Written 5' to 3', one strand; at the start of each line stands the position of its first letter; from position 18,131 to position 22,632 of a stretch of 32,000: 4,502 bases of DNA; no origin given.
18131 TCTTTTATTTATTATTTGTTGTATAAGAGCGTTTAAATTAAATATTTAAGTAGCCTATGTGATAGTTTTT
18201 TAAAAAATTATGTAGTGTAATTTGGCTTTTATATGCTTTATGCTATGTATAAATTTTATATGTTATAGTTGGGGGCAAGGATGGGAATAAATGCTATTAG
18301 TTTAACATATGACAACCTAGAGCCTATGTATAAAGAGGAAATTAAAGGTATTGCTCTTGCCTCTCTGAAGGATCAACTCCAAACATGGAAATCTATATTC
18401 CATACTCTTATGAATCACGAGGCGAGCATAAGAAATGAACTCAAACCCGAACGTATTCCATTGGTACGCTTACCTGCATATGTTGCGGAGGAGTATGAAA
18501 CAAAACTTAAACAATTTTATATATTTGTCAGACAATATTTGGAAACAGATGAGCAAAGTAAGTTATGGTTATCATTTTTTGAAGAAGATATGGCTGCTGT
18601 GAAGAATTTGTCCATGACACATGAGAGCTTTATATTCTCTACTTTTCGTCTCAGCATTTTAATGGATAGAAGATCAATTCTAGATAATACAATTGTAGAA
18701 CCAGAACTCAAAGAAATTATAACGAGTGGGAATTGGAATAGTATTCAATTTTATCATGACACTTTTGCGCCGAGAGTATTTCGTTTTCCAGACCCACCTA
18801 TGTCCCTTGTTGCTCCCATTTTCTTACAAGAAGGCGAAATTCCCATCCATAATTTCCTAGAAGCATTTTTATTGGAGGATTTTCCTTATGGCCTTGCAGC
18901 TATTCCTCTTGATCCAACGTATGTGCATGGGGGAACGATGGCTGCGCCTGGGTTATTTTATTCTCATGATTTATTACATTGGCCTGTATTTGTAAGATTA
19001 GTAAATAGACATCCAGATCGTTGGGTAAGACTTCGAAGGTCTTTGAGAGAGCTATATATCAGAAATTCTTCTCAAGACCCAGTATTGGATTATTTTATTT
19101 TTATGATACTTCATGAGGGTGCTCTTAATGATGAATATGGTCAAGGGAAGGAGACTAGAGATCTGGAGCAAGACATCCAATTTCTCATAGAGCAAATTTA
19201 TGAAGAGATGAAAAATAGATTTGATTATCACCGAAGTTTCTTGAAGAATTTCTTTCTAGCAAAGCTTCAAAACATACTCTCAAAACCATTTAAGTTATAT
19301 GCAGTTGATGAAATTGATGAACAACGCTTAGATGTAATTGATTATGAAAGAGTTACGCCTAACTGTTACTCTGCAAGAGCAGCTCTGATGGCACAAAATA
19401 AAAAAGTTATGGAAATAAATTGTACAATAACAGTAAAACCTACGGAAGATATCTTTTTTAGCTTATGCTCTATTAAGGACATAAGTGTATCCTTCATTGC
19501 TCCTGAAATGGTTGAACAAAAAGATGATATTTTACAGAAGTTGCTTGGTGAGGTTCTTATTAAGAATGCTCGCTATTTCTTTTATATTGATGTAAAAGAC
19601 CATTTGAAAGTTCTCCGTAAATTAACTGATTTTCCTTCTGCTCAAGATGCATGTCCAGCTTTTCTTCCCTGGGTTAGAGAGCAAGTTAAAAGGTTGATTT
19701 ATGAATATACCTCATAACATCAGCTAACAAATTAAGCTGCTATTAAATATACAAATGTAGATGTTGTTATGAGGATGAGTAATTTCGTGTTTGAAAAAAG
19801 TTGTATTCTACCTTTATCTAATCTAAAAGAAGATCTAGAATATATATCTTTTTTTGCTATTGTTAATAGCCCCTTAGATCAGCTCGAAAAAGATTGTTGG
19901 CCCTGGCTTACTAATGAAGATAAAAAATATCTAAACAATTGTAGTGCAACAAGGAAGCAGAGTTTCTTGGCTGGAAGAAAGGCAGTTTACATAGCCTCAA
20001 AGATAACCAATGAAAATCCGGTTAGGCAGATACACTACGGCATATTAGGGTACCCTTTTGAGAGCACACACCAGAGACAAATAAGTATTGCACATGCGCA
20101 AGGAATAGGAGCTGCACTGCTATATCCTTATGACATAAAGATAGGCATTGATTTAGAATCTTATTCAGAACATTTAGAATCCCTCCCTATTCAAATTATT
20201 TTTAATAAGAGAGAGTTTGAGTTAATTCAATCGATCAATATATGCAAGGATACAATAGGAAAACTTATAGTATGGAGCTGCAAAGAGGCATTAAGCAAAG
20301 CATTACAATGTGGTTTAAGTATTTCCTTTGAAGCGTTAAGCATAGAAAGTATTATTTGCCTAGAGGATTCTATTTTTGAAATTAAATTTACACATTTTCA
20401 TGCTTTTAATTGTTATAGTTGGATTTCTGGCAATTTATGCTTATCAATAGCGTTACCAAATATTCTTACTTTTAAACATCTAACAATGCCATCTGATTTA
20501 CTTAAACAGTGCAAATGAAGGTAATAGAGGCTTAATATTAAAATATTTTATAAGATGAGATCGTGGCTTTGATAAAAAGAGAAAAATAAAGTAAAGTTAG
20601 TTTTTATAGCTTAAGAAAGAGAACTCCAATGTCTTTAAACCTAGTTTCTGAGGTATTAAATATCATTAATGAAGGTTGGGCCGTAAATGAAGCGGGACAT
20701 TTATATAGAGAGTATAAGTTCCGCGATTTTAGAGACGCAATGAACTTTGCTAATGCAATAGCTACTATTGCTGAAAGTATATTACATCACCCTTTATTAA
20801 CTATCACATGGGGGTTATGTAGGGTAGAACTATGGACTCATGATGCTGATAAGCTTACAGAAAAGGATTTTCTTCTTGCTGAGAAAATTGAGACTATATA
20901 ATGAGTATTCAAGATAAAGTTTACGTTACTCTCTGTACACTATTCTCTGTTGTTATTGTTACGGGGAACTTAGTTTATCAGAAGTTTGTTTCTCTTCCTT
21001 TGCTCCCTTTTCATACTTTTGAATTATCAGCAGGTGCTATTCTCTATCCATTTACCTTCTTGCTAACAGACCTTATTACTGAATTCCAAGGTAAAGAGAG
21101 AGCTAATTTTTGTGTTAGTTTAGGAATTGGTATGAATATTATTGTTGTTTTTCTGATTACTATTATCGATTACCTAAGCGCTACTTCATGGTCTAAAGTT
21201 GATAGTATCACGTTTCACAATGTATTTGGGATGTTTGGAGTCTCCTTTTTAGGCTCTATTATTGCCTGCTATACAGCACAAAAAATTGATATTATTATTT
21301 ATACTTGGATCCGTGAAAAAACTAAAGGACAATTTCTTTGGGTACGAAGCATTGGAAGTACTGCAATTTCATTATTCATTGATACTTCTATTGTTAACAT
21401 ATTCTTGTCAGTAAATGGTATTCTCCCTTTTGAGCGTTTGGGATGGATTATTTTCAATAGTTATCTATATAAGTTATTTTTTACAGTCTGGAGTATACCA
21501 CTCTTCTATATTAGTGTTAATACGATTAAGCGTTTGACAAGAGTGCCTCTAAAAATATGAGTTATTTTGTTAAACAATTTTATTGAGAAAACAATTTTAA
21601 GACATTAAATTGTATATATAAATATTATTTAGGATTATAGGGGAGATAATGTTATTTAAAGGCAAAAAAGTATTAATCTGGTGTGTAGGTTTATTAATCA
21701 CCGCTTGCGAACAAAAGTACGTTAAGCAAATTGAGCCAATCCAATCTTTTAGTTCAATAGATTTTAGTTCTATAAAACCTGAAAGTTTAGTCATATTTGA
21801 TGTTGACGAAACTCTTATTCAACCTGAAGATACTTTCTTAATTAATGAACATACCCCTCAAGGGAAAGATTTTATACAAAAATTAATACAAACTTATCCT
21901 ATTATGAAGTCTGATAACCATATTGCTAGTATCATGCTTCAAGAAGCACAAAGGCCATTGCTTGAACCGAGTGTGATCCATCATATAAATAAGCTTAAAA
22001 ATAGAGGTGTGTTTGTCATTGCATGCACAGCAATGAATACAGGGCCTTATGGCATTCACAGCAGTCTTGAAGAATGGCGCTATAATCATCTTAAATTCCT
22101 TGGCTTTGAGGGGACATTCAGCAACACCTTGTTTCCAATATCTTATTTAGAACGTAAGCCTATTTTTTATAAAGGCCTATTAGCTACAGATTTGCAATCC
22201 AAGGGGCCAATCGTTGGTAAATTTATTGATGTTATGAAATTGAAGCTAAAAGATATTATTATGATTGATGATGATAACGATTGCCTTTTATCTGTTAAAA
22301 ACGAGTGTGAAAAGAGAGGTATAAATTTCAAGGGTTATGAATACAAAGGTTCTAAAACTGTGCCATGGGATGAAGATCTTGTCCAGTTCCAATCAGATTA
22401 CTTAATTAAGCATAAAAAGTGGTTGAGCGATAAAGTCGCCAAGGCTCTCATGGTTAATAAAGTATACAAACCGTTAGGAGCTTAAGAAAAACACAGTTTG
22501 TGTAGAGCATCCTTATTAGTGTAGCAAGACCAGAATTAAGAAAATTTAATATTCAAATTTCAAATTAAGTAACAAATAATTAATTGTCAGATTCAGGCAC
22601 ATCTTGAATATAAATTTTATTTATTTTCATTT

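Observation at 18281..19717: Unassignable ~480-aa protein family present twice, each copy trailing a TE-terminated NRPS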

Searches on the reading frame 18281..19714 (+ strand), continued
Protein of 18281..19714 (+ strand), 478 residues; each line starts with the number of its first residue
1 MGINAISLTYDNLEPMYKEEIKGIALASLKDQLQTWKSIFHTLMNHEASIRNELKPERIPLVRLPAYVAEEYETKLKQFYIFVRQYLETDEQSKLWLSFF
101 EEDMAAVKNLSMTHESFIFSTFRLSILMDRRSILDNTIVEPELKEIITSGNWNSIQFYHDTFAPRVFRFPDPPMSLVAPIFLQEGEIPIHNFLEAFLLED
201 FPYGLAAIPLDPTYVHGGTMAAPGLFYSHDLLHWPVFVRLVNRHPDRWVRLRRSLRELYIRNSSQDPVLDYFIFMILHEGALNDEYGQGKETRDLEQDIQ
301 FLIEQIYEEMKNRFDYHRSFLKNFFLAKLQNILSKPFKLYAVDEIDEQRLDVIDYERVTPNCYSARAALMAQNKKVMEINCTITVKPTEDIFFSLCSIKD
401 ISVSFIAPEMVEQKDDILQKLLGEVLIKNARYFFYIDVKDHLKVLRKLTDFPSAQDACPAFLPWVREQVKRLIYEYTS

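Call 81: fold_search(model_id=the predicted structure, library=viral)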
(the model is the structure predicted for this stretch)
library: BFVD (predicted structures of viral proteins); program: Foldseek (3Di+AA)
matches with E <= 10: 501; with E <= 0.001: 0
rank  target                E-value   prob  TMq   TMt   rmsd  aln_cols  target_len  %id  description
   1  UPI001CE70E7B         1.0e-02  0.12  0.09  0.07  32.0       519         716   10  (no name look-up for this kind of identifier)
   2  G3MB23                1.4e-02  0.57  0.10  0.23  21.5       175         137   14  Gp643 [Bacillus phage G]
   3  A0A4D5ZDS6            5.1e-02  0.12  0.13  0.11  24.1       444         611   13  Uncharacterized protein [Burkholderia phage BcepSaruman]
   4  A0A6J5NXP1            5.9e-02  0.87  0.13  0.36  12.0       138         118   11  Uncharacterized protein [uncultured Caudovirales phage]
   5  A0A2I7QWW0            7.6e-02  0.33  0.09  0.22  15.4       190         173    8  (no name in the UniProt tables at hand)
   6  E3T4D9                8.3e-02  0.44  0.22  0.21  18.1       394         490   13  Uncharacterized protein [Cafeteria roenbergensis virus (strain BV-PW1)]
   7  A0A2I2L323            1.1e-01  0.51  0.11  0.28  16.5       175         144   13  Uncharacterized protein [Orpheovirus IHUMI-LCC2]
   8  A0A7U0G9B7            1.5e-01  0.35  0.13  0.21  21.9       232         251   12  (no name in the UniProt tables at hand)
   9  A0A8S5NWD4            1.9e-01  0.15  0.10  0.11  15.5       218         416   10  PcfJ like protein [Siphoviridae sp. ctTnV63]
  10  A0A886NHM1            2.1e-01  0.44  0.11  0.26  17.6       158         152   11  (no name in the UniProt tables at hand)
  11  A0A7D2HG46            2.3e-01  0.16  0.08  0.19  18.2       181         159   12  Uncharacterized protein [Stenotrophomonas phage vB_SmaS_BUCT548]
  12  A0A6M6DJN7            2.4e-01  0.06  0.07  0.10  25.2       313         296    9  (no name in the UniProt tables at hand)
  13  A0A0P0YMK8            2.7e-01  0.30  0.12  0.24  40.2       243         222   10  (no name in the UniProt tables at hand)
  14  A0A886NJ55            2.7e-01  0.20  0.12  0.23  17.9       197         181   15  (no name in the UniProt tables at hand)
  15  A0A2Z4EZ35            2.8e-01  0.54  0.13  0.15  13.3       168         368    9  (no name in the UniProt tables at hand)
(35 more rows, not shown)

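Call 82: search_dna_similar(query=window:18281-19714:+, collection=plasmids, mode=protein, max_evalue=0.01)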
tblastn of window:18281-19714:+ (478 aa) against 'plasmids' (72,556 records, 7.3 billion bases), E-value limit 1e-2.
No match.

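Call 84: search_protein_families(library=pfam, alignment_id=A2, max_evalue=10)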
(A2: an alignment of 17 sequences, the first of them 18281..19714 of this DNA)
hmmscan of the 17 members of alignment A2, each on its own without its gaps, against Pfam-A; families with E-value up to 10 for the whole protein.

A. member 1, window:18281-19714:+ (478 aa): 1 family
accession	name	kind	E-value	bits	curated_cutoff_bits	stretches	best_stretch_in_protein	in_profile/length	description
PF15482.11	CCER1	-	0.28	11.4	27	1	246-315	137-202/215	Coiled-coil domain-containing glutamate-rich protein family 1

B. families by the number of members that match (of 17 scanned): 7 families
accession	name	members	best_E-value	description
PF24988.1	NEW1_HB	1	0.0031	NEW1 helical bundle domain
PF18074.6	PriA_C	1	0.009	Primosomal protein N C-terminal domain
PF07492.16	Trehalase_Ca-bi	1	0.066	Neutral trehalase Ca2+ binding domain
PF25806.1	RHH_ERCC6L2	1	0.12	ERCC6L2-like, ribbon-helix-helix domain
PF01119.25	DNA_mis_repair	1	0.2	DNA mismatch repair protein, C-terminal domain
PF15482.11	CCER1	1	0.28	Coiled-coil domain-containing glutamate-rich protein family 1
PF12799.13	LRR_4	1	0.28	Leucine Rich repeats (2 copies)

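Call 91: list_cluster_members(proteins=[P0001, P0002, P0003, P0004, P0005, P0006, P0018, P0019])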
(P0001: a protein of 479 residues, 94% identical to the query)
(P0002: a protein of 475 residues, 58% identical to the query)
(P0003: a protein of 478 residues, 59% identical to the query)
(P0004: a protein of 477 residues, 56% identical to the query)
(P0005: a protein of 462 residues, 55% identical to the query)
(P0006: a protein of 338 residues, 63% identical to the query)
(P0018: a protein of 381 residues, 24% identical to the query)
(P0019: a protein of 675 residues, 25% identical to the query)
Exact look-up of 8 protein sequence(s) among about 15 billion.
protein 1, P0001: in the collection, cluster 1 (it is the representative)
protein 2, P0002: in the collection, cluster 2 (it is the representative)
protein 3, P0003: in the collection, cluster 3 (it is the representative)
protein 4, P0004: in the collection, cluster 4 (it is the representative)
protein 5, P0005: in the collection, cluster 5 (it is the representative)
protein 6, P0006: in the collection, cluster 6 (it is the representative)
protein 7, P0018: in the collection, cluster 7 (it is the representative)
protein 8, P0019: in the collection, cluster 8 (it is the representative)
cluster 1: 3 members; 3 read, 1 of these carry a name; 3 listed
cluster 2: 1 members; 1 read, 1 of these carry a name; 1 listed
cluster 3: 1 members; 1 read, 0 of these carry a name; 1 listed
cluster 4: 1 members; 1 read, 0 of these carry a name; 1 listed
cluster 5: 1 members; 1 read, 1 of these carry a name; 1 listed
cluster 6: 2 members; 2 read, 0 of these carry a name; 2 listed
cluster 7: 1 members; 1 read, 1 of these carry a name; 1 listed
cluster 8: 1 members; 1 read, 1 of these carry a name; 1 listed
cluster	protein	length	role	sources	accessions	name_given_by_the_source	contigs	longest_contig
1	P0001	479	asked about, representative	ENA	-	-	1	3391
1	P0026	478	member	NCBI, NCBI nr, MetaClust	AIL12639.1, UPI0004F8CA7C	hypothetical protein IM40_02440 [Candidatus Paracaedimonas acanthamoebae] | status=active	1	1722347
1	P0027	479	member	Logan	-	-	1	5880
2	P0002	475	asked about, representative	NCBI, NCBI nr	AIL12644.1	hypothetical protein IM40_02470 [Candidatus Paracaedimonas acanthamoebae]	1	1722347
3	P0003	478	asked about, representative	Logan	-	-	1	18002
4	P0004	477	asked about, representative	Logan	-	-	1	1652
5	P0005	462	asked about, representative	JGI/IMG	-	hypothetical protein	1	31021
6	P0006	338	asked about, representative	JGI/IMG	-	-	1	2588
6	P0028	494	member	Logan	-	-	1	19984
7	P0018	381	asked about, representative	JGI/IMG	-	hypothetical protein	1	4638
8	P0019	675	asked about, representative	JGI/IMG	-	hypothetical protein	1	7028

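Call 92: find_encoding_contigs(protein=P0028, flank=10000, max_places=1)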
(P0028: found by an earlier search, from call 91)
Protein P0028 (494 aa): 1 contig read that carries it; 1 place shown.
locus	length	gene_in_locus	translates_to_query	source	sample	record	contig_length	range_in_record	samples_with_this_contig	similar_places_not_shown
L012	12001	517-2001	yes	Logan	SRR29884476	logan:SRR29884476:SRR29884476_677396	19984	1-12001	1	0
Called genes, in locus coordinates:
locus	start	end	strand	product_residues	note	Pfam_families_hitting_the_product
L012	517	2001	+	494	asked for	-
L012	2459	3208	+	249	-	PF22624:AASDHPPT_N, PF01648:ACPS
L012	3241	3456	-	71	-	PF03621:MbtH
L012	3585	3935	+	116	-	PF01329:Pterin_4a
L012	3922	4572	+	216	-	PF02592:Vut_1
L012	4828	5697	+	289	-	PF11019:DUF2608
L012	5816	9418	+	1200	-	PF00501:AMP-binding, PF23024:AMP-dom_DIP2-like, PF00550:PP-binding (weak), PF00668:Condensation, PF00550:PP-binding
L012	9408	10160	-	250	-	PF00561:Abhydrolase_1 (faint), PF00975:Thioesterase, PF12697:Abhydrolase_6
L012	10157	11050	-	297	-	PF01209:Ubie_methyltran, PF13489:Methyltransf_23, PF08241:Methyltransf_11, PF08242:Methyltransf_12, PF13649:Methyltransf_25, PF13847:Methyltransf_31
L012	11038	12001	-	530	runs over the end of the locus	PF18456:CmlA_N, PF00753:Lactamase_B, PF13483:Lactamase_B_3, PF12706:Lactamase_B_2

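Call 100: search_protein_families(library=ncbifam, alignment_id=A2, max_evalue=10)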
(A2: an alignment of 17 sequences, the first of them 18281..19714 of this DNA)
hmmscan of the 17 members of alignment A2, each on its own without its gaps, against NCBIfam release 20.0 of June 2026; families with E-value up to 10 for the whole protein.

A. member 1, window:18281-19714:+ (478 aa): 0 families

B. families by the number of members that match (of 17 scanned): 2 families
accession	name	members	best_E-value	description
NF003271.0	PRK04250.1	1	0.034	dihydroorotase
NF010028.0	PRK13503.1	1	0.065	HTH-type transcriptional activator RhaS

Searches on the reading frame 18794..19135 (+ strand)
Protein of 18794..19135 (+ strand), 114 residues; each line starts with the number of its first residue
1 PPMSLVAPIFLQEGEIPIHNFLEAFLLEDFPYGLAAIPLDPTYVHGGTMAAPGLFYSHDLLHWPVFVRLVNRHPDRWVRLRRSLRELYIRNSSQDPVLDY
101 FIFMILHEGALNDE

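Call 78: search_solved_structures(query=A4, max_evalue=10, show_alignments=3)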
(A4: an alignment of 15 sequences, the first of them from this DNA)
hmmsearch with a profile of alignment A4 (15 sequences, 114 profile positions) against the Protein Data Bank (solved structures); distinct sequences matched with E-value up to 10: 0.

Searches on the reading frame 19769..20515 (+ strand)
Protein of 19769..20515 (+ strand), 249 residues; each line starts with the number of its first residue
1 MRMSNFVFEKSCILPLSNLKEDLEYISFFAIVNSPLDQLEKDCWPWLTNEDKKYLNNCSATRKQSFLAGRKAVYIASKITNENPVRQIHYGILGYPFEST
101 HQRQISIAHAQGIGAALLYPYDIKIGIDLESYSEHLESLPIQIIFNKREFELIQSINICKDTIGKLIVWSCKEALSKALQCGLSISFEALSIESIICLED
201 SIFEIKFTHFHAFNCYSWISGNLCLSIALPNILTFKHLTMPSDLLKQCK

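Call 6: search_protein_families(library=pfam, proteins=[window:19769-20515:+], max_evalue=0.01)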
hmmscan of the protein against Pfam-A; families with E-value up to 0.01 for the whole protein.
window:19769-20515:+ (249 aa): 1 family
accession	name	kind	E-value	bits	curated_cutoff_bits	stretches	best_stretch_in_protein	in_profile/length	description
PF01648.25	ACPS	-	1.7e-08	34.9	25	1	125-195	2-79/111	4'-phosphopantetheinyl transferase superfamily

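Call 8: search_protein_families(library=ncbifam, proteins=[window:19769-20515:+], max_evalue=1)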
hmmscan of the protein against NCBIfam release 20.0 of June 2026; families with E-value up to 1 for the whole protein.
window:19769-20515:+ (249 aa): 3 families
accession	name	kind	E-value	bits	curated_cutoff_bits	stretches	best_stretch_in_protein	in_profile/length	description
NF042922.1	4PPT_HetI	equivalog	2.8e-06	26.8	370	1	62-184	56-184/235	4'-phosphopantetheinyl transferase HetI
NF007676.0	PRK10351.1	equivalog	0.00082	19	174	1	58-199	26-160/195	4'-phosphopantetheinyl transferase AcpT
TIGR00556.1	pantethn_trn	domain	0.013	15.6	45.35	1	124-185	4-70/128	phosphopantetheine--protein transferase domain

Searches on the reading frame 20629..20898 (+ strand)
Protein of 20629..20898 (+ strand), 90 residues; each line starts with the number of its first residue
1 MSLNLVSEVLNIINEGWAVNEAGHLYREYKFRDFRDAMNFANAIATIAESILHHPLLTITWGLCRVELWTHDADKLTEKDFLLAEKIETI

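Call 101: search_protein_families(library=pfam, proteins=[window:20629-20898:+], max_evalue=0.001)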
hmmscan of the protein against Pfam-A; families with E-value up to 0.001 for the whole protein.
window:20629-20898:+ (90 aa): 1 family
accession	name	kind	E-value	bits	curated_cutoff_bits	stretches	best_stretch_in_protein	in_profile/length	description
PF01329.24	Pterin_4a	-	2.8e-26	91.9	26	1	13-90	15-91/91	Pterin 4 alpha carbinolamine dehydratase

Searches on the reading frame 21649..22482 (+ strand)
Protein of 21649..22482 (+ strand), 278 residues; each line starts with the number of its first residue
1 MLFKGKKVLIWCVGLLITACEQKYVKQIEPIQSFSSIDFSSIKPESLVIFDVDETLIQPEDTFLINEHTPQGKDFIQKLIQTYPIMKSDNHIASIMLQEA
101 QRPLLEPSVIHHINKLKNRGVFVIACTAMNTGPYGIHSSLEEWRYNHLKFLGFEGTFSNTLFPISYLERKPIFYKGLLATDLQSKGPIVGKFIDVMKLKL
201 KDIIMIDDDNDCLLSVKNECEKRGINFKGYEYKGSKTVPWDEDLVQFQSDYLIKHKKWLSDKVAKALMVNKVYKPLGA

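Call 6: search_protein_families(library=pfam, proteins=[window:21649-22482:+], max_evalue=0.01)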
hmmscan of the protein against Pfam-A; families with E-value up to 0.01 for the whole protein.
window:21649-22482:+ (278 aa): 1 family
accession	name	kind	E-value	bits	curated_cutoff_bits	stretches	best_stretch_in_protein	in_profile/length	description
PF11019.14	DUF2608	-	2.3e-25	89.9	22.6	1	42-263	15-242/244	Protein of unknown function (DUF2608)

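Call 8: search_protein_families(library=ncbifam, proteins=[window:21649-22482:+], max_evalue=1)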
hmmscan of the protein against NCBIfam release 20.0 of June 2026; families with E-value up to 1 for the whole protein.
window:21649-22482:+ (278 aa): 2 families
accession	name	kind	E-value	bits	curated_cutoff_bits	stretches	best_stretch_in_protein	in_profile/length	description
TIGR01681.1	HAD-SF-IIIC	subfamily_domain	7.1e-05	23.6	35.75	1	47-211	2-123/132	HAD-IIIC family phosphatase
TIGR02422.1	protocat_beta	equivalog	0.041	13.6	296.4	1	127-175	123-171/220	protocatechuate 3,4-dioxygenase subunit beta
